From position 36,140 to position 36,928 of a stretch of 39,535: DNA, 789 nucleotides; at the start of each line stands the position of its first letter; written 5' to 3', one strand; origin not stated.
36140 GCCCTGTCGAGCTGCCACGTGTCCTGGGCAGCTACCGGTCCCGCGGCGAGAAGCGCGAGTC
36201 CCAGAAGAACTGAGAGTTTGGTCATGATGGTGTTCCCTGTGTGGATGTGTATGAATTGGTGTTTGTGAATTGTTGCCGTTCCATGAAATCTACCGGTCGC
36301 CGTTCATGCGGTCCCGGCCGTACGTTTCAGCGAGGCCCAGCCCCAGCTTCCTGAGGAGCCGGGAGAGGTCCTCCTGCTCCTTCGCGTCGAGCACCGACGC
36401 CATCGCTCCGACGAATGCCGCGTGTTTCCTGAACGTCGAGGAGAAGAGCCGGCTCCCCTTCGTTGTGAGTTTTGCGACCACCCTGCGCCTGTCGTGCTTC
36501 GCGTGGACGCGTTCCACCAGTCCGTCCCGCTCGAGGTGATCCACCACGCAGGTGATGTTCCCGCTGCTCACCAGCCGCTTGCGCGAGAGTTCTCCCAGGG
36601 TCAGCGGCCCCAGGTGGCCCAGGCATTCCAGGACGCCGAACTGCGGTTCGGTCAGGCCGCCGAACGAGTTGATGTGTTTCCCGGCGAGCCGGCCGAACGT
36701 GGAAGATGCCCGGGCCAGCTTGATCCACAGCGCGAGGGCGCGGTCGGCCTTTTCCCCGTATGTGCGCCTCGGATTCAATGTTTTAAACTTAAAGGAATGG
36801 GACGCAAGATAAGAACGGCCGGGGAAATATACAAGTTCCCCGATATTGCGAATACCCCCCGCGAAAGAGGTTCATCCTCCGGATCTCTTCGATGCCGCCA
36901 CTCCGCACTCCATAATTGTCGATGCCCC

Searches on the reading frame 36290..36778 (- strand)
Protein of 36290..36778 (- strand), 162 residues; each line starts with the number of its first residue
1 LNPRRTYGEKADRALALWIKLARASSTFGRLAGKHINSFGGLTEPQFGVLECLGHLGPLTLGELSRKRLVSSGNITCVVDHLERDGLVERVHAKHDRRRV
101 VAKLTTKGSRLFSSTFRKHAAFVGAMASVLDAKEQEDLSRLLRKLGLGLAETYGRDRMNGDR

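Call 12: search_protein_families(library=pfam, proteins=[window:36290-36778:-], max_evalue=0.001)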
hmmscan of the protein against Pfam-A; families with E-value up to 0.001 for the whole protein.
window:36290-36778:- (162 aa): 4 families
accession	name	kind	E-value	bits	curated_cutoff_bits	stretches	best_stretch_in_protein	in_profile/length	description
PF01047.28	MarR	-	6.6e-15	55.2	24.6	1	42-100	1-59/59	MarR family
PF12802.13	MarR_2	-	3.6e-12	46.7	27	1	41-99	2-61/61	MarR family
PF13463.12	HTH_27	-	3.7e-08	34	22.2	1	42-108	1-68/68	Winged helix DNA-binding domain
PF22381.2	Staph_reg_Sar_Rot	-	3.1e-05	24.4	27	1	41-112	11-82/85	Transcriptional regulator SarA/Rot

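Call 39: find_encoding_contigs(protein=window:36290-36778:-, flank=10000, max_places=2)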
Protein window:36290-36778:- (162 aa): 2 contigs read that carry it; 2 places shown.
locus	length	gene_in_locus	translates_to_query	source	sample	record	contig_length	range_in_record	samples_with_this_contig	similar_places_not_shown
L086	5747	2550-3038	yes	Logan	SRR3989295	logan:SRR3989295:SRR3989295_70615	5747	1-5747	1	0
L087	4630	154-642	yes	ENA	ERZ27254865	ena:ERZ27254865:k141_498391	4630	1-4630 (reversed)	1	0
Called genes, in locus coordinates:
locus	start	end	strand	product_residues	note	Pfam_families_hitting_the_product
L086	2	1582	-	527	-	?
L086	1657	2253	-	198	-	-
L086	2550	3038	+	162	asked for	PF12802:MarR_2, PF01047:MarR, PF13463:HTH_27 (weak)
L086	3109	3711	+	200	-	PF04264:YceI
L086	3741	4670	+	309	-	PF00111:Fer2, PF00211:Guanylate_cyc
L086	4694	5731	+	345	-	PF04307:YdjM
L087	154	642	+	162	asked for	PF12802:MarR_2, PF01047:MarR, PF13463:HTH_27 (weak)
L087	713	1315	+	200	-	PF04264:YceI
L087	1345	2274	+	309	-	PF00111:Fer2, PF00211:Guanylate_cyc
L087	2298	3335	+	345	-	PF04307:YdjM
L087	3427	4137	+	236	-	PF00027:cNMP_binding, PF13545:HTH_Crp_2, PF00325:Crp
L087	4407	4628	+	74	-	?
